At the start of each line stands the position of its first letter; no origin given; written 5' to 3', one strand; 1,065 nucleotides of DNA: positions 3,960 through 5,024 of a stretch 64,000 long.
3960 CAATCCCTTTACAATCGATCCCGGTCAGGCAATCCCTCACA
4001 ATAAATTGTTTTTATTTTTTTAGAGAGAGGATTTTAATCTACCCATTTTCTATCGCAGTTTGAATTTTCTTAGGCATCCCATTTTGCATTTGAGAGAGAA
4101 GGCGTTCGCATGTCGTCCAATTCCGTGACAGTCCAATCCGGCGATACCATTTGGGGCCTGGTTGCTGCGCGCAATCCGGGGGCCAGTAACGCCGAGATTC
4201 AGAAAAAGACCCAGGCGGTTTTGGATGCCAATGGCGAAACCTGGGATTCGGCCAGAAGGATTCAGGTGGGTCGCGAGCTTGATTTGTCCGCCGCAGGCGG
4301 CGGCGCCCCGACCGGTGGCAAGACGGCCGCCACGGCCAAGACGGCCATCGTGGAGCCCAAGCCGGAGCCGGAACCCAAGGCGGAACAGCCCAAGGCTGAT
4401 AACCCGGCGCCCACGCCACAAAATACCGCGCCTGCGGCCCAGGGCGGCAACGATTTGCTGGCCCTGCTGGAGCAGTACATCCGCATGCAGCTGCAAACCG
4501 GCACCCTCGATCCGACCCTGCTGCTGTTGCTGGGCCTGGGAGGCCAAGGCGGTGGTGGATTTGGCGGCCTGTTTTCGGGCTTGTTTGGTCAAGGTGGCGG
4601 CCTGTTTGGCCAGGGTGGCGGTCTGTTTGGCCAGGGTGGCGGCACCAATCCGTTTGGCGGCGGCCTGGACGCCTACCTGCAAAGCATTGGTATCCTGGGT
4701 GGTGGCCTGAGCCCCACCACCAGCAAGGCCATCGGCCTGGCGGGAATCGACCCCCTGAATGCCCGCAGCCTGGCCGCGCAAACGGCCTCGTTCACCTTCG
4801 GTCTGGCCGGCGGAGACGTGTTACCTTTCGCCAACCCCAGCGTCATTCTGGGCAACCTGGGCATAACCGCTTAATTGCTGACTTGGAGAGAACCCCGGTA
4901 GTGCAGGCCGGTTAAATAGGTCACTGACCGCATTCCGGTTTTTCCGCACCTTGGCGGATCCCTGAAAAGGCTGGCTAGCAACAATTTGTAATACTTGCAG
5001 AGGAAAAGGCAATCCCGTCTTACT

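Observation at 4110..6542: Tandem triad of LysM + GLFG/FG-repeat proteins with a shared C-terminal domain and no signal peptide, a possibly undescribed envelope-associated family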

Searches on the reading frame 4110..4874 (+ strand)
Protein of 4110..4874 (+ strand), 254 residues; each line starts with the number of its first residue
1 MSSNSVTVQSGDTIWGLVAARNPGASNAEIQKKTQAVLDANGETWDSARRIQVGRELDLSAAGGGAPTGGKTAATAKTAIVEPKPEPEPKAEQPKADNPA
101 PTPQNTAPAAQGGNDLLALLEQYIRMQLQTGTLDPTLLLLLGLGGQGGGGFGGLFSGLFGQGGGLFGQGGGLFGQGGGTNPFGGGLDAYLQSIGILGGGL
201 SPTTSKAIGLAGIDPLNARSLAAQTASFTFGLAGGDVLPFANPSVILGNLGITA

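Call 3: search_protein_families(library=pfam, proteins=[window:4110-4874:+], max_evalue=1)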
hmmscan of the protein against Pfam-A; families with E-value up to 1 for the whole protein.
window:4110-4874:+ (254 aa): 1 family
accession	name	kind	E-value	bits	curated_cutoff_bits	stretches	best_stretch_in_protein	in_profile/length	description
PF01476.26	LysM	-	0.047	14.1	20.9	1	7-57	2-40/43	LysM domain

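Call 9: find_related_loci(query=window:4110-4871:+, collection=genome_contigs, flank=10000)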
Query window:4110-4871:+ (254 aa) in genome_contigs; peptide patterns used: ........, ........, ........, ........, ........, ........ (x = any residue, [..] = any of these).
514 stretches matched a pattern, but none encodes a relative of the query by tblastn (E <= 1e-3).

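Call 10: search_solved_structures(query=A1, max_evalue=1)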
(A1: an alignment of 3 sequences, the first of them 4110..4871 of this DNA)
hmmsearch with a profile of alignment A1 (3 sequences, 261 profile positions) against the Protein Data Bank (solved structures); distinct sequences matched with E-value up to 1: 3.
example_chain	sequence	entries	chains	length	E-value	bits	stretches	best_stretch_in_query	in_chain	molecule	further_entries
3kg9_A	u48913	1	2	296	0.19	14.5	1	124-225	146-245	CurK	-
5tz5_A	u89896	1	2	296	0.19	14.5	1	124-225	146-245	CurK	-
9q7p_A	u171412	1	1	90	0.82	12.5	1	20-80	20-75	Immunoglobulin G-binding protein G, Metallothionein-1A fusion,Metallothionein-1A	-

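Call 18: search_protein_representatives(alignment_id=A1)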
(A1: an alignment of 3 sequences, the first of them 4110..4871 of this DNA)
Query: 3 sequences, 261 profile positions. Proteins with E-value up to 0.001 (for the whole library): 20; up to 1e-10: 7; up to 1e-30: 2. The best 20 are listed.
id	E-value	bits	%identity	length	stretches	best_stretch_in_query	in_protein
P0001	2.5e-137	473.1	-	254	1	1-261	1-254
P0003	9.1e-58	212.3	-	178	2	102-230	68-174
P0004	1.4e-21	93.7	-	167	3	1-80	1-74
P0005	1.3e-14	70.9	-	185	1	3-229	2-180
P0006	1.6e-13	67.3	-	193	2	6-92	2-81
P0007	1.1e-12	64.5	-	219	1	3-230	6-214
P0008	1.1e-12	64.5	-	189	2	1-90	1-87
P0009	2.8e-10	56.6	-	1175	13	209-244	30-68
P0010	1.1e-07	48.1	-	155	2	13-81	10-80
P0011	2.1e-07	47.2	-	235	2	1-84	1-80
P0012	1.7e-06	44.3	-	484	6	4-34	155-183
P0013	7.6e-06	42.1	-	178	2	3-91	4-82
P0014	7.7e-06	42.1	-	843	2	3-46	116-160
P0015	4.6e-05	39.5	-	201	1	3-95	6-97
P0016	1.7e-04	37.7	-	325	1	4-114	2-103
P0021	9.4e-04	35.3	-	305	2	4-91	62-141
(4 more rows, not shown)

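Call 22: find_encoding_contigs(protein=P0004, flank=10000, max_places=3)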
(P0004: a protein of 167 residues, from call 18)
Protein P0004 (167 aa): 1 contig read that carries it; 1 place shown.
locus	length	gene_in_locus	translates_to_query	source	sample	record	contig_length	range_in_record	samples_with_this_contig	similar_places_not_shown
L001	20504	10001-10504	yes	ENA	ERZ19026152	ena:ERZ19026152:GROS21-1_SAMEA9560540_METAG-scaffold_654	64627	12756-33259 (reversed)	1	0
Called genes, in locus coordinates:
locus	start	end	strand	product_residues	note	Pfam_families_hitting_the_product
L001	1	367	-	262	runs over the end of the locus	PF13298:LigD_N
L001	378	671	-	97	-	-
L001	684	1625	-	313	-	PF02735:Ku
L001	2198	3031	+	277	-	PF11738:DUF3298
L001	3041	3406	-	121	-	PF03960:ArsC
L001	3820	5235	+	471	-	PF00772:DnaB, PF03796:DnaB_C, PF13481:AAA_25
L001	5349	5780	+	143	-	PF16798:DUF5069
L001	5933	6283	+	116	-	-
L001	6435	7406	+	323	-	-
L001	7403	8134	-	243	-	PF12118:SprA-related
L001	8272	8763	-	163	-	-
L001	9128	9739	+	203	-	-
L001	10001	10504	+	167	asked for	-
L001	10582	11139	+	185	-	-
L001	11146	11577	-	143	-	PF01386:Ribosomal_L25p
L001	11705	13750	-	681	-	PF00501:AMP-binding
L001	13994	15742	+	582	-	PF02878:PGM_PMM_I, PF02879:PGM_PMM_II, PF02880:PGM_PMM_III, PF00408:PGM_PMM_IV (weak)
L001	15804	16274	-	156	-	PF13577:SnoaL_4 (faint), PF13474:SnoaL_3, PF14534:DUF4440 (weak)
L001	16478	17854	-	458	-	PF01979:Amidohydro_1, PF07969:Amidohydro_3 (faint)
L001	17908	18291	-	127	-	-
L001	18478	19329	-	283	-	-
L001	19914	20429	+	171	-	PF00085:Thioredoxin (weak)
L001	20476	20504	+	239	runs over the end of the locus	PF02683:DsbD_TM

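Call 23: find_encoding_contigs(protein=P0007, flank=10000, max_places=3)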
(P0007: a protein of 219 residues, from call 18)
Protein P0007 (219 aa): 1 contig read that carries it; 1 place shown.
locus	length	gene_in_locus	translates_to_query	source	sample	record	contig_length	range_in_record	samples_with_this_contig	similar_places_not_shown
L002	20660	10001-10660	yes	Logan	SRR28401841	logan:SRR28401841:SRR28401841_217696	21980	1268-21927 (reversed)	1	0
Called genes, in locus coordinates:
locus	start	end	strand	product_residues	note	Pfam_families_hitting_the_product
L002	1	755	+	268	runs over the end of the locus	?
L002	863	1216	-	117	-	-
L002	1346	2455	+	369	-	PF12146:Hydrolase_4, PF00561:Abhydrolase_1, PF12697:Abhydrolase_6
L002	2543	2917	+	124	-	-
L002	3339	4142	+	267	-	PF13739:PdaC (weak), PF11738:DUF3298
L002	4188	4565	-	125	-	PF00462:Glutaredoxin (weak), PF03960:ArsC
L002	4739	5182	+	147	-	-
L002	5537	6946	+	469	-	PF00772:DnaB, PF03796:DnaB_C, PF13481:AAA_25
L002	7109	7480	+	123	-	-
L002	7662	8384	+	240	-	-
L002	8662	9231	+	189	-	-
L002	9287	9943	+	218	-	-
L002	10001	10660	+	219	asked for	-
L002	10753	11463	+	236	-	-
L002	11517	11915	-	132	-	PF01386:Ribosomal_L25p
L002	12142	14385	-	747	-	PF00501:AMP-binding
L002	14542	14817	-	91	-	PF11387:DUF2795 (weak), PF19102:DUF5789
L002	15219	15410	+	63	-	PF10685:KGG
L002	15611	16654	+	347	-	PF08100:Dimerisation, PF13489:Methyltransf_23 (faint), PF08242:Methyltransf_12 (faint), PF00891:Methyltransf_2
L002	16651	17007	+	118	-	PF06108:DUF952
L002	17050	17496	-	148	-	PF09990:DUF2231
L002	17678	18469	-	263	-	PF03988:DUF347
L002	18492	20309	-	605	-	PF02638:GHL10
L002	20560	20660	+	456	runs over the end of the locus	?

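Call 24: find_encoding_contigs(protein=P0013, flank=10000, max_places=3)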
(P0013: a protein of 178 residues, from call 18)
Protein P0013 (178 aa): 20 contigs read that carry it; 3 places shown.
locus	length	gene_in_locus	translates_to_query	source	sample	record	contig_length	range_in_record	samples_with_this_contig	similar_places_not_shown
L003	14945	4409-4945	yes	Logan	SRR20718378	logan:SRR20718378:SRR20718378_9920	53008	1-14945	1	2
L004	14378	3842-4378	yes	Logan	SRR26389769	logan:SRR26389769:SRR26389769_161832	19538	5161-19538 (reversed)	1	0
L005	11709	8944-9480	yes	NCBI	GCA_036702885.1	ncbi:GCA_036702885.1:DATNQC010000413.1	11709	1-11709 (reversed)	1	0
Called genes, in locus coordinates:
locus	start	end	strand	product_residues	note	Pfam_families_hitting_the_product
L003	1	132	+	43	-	?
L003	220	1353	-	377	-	PF02897:Peptidase_S9_N (weak), PF00326:Peptidase_S9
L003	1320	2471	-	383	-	PF02897:Peptidase_S9_N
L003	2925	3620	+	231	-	-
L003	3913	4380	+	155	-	-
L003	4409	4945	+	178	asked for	-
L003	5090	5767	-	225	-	-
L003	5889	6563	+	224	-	-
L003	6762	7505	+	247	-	PF01138:RNase_PH, PF03725:RNase_PH_C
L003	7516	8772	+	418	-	PF13393:tRNA-synt_His, PF00587:tRNA-synt_2b, PF13393:tRNA-synt_His, PF03129:HGTP_anticodon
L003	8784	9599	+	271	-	PF00809:Pterin_bind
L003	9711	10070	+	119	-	-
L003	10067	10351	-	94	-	-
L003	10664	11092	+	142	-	PF00571:CBS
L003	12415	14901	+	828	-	PF01627:Hpt, PF02895:H-kinase_dim, PF02518:HATPase_c, PF01584:CheW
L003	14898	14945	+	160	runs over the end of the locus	PF01584:CheW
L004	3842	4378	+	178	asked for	-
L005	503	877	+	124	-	PF00903:Glyoxalase, PF12681:Glyoxalase_2 (weak), PF13669:Glyoxalase_4 (weak)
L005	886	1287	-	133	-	-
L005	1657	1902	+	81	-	PF01197:Ribosomal_L31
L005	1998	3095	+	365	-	PF03462:PCRF, PF00472:RF-1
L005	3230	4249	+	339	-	PF08100:Dimerisation, PF13489:Methyltransf_23 (weak), PF00891:Methyltransf_2, PF01209:Ubie_methyltran (faint), PF13847:Methyltransf_31 (weak), PF08241:Methyltransf_11, PF08242:Methyltransf_12 (weak), PF13649:Methyltransf_25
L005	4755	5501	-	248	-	PF00326:Peptidase_S9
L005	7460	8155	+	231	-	-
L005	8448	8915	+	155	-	-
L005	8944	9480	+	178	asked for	-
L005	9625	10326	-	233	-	-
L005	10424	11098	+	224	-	-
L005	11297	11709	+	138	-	PF01138:RNase_PH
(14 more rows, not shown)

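Call 31: find_related_loci(query=A4, collection=genome_contigs, flank=8000)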
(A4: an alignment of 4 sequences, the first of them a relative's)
Query A4 (185 aa) in genome_contigs; peptide patterns used: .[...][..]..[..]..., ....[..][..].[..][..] (x = any residue, [..] = any of these).
326 stretches matched a pattern; 1 encode a relative of the query (tblastn E <= 1e-3); 1 distinct loci.
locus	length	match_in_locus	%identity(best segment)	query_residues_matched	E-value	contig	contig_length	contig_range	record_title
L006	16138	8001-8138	41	3-58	5e-7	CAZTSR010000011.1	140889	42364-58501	MAG TPA_asm: uncultured Bacteroidales bacterium isolate SRP192927_co7_301 genome assembly, contig: NODE_104_length_14088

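Call 45: search_protein_families(library=ncbifam, proteins=[window:4110-4871:+], max_evalue=0.1)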
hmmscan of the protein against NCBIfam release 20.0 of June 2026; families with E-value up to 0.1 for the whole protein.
window:4110-4871:+ (254 aa): 1 family
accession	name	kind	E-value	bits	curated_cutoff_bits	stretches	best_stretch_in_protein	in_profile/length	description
TIGR02927.1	SucB_Actino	equivalog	0.043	12.6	423.45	1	53-113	69-123/579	2-oxoglutarate dehydrogenase, E2 component, dihydrolipoamide succinyltransferase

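Call 48: predict_structure(alignment_id=A5)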
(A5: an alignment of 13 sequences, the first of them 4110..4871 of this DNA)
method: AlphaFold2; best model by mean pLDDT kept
length: 254 residues; sequences in the alignment: 13
mean_pLDDT: 60.8   pTM: 0.31
mean pLDDT of the five models: 60.8, 60.1, 58.0, 57.4, 57.0
residues with pLDDT >= 90: 40; 70-90: 31; 50-70: 89; < 50: 94
segments of 3 or more residues with pLDDT < 50: 66-80, 103-113, 144-147, 150-153, 156-162, 164-171, 173-178, 197-200, 210-214, 222-235, 240-242
pLDDT, mean of each block of 10 residues (from residue 1): 80 91 93 93 89 89 59 44 60 53 48 59 73 59 51 49 43 44 52 50 51 49 46 49 53 45
secondary structure, 60 per line:
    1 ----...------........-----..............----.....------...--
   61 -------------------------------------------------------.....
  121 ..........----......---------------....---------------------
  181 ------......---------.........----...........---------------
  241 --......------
elements in order: E5-7 H14-21 H27-40 H45-49 E56-58 H116-130 H135-140 H156-159 H187-192 H202-210 H215-225 H243-248

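Call 50: fold_search(model_id=the predicted structure, library=pdb)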
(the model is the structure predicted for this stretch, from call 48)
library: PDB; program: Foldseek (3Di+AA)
matches with E <= 10: 68; with E <= 0.001: 0
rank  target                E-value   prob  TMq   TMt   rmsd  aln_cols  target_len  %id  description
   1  9gtp_M                9.8e-02  0.98  0.17  0.19   4.1        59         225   25  Cryo-EM structure of a contractile injection system in Streptomyces coelicolor, the baseplate complex in extended stat (released 2025-06-18)
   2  9gb2_S                7.2e-01  0.60  0.17  0.21   3.6        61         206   15  Extended phiCD508 baseplate (released 2025-03-26)
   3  9kmd_H                7.6e-01  0.16  0.13  0.11   7.6        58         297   21  Nanomer Msp1 from S.cerevisiae (with a catalytic dead mutation) in complex with an unknown peptide substrate (released 2025-11-26)
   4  9g8s_S                9.3e-01  0.35  0.14  0.18   4.7        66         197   14  C3 reconstruction of extended phiCD508 needle (released 2025-04-09)
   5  3lcp_C                1.6e+00  0.16  0.13  0.39   5.6        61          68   16  Crystal structure of the carbohydrate recognition domain of LMAN1 in complex with MCFD2 (released 2010-01-26)
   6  3nh6                  1.6e+00  0.16  0.15  0.14   5.0        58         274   34  Nucleotide Binding Domain of human ABCB6 (apo structure) (released 2010-08-25)
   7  9m7k_C                1.6e+00  0.11  0.13  0.11   7.4        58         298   19  Heptamer Msp1 from S.cerevisiae (with a catalytic dead mutation) in complex with an unknown peptide substrate (released 2026-03-18)
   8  4yge_F                2.4e+00  0.14  0.13  0.40   5.5        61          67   15  Crystal structure of ERGIC-53/MCFD2, trigonal calcium-bound form 2 (released 2016-04-06)
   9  9lv9_B                2.8e+00  0.08  0.13  0.11   7.2        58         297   21  Octamer Msp1 from S.cerevisiae (with a catalytic dead mutation) in complex with an unknown peptide substrate (released 2026-03-04)
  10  1uhh_A                3.1e+00  0.08  0.12  0.16   6.6        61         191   16  Crystal structure of cp-aequorin (released 2005-02-08)
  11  5zab_A                3.3e+00  0.11  0.13  0.17   6.8        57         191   18  Crystal structure of cf3-aequorin (released 2018-06-06)
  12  6vqu_A                3.6e+00  0.12  0.12  0.06   3.5        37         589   30  Structure of a bacterial Atm1-family ABC exporter (released 2020-07-29)
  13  9kmd_A                3.6e+00  0.08  0.13  0.12   7.0        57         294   19  Nanomer Msp1 from S.cerevisiae (with a catalytic dead mutation) in complex with an unknown peptide substrate (released 2025-11-26)
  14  7nnu_B                3.8e+00  0.15  0.12  0.12   2.5        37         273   27  Cryo-EM structure of the folate-specific ECF transporter complex in MSP2N2 lipid nanodiscs (released 2021-08-18)
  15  6uko_A                3.8e+00  0.15  0.11  0.08   4.9        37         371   16  Structure analysis of full-length mouse bcs1 complex (released 2020-02-12)
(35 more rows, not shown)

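Call 64: find_related_loci(query=A4, collection=metagenome_contigs, flank=6000)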
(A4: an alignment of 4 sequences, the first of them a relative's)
Query A4 (185 aa) in metagenome_contigs; peptide patterns used: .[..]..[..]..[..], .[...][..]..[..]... (x = any residue, [..] = any of these).
359 stretches matched a pattern; 1 encode a relative of the query (tblastn E <= 1e-3); 1 distinct loci.
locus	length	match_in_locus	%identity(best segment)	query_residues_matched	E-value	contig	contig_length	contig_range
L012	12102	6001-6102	47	4-46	3e-6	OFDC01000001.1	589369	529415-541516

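Call 84: find_encoding_contigs(protein=P0016, flank=8000, max_places=2)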
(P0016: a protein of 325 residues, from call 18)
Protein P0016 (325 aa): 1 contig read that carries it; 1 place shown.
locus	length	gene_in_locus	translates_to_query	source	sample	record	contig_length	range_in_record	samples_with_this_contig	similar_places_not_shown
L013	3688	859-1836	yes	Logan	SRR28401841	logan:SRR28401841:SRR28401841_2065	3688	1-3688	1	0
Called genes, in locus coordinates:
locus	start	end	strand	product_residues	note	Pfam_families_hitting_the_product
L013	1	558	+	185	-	?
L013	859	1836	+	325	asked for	-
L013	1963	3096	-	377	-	PF04055:Radical_SAM, PF19288:CofH_C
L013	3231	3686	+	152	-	?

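Call 85: find_encoding_contigs(protein=P0021, flank=8000, max_places=2)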
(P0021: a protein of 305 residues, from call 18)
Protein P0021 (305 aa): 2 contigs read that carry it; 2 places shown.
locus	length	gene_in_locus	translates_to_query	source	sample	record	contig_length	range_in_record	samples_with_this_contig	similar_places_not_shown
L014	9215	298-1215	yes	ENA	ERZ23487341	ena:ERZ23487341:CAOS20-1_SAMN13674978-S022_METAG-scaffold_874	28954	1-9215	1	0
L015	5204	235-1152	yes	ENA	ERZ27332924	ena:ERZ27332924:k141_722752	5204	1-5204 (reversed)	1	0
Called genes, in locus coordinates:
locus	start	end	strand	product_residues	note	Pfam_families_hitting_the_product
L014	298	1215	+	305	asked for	-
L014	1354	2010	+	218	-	-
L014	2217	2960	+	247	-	-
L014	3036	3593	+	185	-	-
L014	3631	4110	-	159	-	PF01386:Ribosomal_L25p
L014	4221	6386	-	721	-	PF00501:AMP-binding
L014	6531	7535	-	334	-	-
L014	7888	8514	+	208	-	PF00085:Thioredoxin (weak)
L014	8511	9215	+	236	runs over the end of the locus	PF02683:DsbD_TM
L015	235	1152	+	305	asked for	-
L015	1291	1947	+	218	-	-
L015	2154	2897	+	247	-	-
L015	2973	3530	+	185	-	-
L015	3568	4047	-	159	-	PF01386:Ribosomal_L25p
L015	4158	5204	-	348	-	?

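Call 86: find_encoding_contigs(protein=P0015, flank=8000, max_places=2)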
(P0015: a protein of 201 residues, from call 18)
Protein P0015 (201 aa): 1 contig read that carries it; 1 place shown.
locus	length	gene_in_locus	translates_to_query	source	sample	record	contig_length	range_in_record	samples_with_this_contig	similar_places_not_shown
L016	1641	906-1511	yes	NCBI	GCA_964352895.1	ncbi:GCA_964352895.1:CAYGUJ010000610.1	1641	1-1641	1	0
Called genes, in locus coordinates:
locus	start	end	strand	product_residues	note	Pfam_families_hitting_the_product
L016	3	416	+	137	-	?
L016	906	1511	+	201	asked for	-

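Call 91: search_protein_families(library=phrogs, proteins=[window:4110-4871:+], max_evalue=0.01)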
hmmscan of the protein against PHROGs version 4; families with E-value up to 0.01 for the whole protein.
window:4110-4871:+ (254 aa): 1 family
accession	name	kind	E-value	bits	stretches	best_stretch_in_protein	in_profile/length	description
phrog_4602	-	other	0.0028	18.6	1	3-118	34-147/220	transglycosylase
